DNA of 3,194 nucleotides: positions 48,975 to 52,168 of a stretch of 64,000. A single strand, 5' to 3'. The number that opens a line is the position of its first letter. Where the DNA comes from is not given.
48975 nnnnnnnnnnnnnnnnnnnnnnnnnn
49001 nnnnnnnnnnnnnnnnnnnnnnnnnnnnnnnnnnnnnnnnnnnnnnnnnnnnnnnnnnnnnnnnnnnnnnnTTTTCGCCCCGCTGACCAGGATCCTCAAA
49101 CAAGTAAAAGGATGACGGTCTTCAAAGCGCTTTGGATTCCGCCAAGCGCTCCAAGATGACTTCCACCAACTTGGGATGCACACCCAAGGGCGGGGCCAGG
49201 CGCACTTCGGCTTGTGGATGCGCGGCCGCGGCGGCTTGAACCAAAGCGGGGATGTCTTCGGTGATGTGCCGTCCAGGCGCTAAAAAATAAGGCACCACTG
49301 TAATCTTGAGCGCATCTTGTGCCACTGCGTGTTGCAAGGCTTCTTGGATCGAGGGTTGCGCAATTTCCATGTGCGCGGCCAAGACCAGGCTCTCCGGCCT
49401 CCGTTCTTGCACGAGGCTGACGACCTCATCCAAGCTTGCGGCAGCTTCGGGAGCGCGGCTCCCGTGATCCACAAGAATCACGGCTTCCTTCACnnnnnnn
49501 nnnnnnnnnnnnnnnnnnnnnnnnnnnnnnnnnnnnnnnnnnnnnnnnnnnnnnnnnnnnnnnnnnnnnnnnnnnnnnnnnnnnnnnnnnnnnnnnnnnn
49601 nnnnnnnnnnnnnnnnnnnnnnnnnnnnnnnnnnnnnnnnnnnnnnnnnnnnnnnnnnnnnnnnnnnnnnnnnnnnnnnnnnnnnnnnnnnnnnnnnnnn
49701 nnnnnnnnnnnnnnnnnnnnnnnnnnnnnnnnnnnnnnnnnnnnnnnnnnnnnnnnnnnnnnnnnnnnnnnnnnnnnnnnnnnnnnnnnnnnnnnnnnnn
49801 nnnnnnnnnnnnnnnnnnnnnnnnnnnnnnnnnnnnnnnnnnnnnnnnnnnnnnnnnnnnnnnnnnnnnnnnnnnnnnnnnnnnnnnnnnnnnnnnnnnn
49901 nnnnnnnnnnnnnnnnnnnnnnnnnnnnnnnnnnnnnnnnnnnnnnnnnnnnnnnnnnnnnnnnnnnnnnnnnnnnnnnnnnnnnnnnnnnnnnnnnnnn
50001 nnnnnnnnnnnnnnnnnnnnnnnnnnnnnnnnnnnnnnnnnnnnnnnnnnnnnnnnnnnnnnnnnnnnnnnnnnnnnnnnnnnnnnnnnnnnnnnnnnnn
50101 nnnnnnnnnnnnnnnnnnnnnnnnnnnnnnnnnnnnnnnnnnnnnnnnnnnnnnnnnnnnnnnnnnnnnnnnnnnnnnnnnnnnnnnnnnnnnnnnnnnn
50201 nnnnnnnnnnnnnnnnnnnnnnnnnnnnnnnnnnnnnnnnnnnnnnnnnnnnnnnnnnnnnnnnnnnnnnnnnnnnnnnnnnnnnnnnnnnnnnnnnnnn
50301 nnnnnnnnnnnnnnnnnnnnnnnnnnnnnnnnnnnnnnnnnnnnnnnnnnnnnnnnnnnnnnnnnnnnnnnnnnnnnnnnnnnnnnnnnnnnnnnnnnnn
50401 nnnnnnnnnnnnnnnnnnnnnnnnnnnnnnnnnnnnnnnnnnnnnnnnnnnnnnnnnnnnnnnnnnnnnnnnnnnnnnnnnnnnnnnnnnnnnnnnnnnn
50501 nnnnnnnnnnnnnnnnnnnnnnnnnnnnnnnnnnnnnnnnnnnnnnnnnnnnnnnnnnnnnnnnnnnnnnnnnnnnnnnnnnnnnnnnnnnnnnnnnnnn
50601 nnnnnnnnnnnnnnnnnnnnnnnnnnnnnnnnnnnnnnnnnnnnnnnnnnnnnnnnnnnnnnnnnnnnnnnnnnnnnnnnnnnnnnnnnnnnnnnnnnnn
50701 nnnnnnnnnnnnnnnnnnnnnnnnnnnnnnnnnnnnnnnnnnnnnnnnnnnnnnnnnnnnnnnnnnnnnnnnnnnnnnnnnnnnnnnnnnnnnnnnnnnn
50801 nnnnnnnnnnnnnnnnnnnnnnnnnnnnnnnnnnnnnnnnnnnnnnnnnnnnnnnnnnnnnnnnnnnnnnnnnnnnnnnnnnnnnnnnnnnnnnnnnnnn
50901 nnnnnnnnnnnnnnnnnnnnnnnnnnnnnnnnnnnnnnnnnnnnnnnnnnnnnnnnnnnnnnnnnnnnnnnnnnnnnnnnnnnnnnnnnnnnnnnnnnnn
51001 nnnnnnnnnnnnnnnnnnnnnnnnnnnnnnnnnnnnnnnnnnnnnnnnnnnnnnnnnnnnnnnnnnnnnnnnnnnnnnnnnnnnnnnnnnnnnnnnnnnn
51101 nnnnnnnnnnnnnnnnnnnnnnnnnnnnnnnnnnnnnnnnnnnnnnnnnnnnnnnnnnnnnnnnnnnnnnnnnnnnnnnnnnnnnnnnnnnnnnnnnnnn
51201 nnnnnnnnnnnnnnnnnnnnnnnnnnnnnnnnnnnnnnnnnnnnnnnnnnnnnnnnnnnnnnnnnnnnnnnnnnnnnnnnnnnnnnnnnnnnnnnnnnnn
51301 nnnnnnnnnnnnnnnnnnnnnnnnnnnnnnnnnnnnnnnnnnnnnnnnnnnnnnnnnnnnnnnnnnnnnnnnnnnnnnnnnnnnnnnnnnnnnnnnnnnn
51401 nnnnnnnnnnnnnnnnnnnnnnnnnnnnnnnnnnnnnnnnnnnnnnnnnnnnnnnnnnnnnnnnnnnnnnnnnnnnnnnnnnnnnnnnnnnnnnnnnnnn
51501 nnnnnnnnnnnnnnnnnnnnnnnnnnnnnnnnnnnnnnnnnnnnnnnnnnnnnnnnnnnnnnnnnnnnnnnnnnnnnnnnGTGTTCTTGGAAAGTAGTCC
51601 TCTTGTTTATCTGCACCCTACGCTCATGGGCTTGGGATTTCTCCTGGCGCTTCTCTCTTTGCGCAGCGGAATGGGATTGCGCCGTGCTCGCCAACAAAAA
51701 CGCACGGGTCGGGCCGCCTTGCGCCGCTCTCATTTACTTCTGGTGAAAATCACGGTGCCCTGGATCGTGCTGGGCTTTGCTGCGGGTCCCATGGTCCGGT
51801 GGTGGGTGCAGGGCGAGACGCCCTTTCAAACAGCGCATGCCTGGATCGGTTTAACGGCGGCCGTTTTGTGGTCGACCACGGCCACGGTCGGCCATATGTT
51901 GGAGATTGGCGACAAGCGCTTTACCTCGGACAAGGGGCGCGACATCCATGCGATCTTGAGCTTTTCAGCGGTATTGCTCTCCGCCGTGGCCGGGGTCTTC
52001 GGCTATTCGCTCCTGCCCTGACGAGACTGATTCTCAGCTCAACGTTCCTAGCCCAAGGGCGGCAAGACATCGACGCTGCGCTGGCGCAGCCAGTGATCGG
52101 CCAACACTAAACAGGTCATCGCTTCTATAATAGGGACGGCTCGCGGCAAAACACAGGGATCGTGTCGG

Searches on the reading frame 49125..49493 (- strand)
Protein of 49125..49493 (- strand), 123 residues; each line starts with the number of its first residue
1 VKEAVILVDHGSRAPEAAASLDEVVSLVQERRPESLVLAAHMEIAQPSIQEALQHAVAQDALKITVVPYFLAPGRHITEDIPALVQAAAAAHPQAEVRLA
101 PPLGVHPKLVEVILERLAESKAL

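Call 73: search_protein_families(library=pfam, proteins=[window:49125-49493:-], max_evalue=0.001)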
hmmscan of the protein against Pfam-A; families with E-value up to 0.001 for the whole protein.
window:49125-49493:- (123 aa): 2 families
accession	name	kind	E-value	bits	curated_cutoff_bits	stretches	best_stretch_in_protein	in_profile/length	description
PF01903.22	CbiX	-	4.1e-30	104.7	22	1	10-114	1-105/106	CbiX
PF06180.16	CbiK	-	2.5e-05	24.2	26.2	1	2-81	141-217/262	Cobalt chelatase (CbiK)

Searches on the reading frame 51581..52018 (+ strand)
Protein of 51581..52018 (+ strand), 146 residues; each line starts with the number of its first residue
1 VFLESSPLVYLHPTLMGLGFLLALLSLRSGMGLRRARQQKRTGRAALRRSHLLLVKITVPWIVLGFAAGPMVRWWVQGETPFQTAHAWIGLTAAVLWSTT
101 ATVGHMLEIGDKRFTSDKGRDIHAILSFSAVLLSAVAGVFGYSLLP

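Call 52: search_protein_families(library=pfam, proteins=[window:51581-52018:+], max_evalue=0.00001)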
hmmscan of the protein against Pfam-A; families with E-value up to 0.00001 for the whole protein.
window:51581-52018:+ (146 aa): 2 families
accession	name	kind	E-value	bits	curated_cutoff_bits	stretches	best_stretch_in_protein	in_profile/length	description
PF13301.11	DUF4079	-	6.7e-12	46.3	31.4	1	10-144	3-137/141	Protein of unknown function (DUF4079)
PF03188.21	Cytochrom_B561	-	5.5e-07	30.4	23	1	11-142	1-130/137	Eukaryotic cytochrome b561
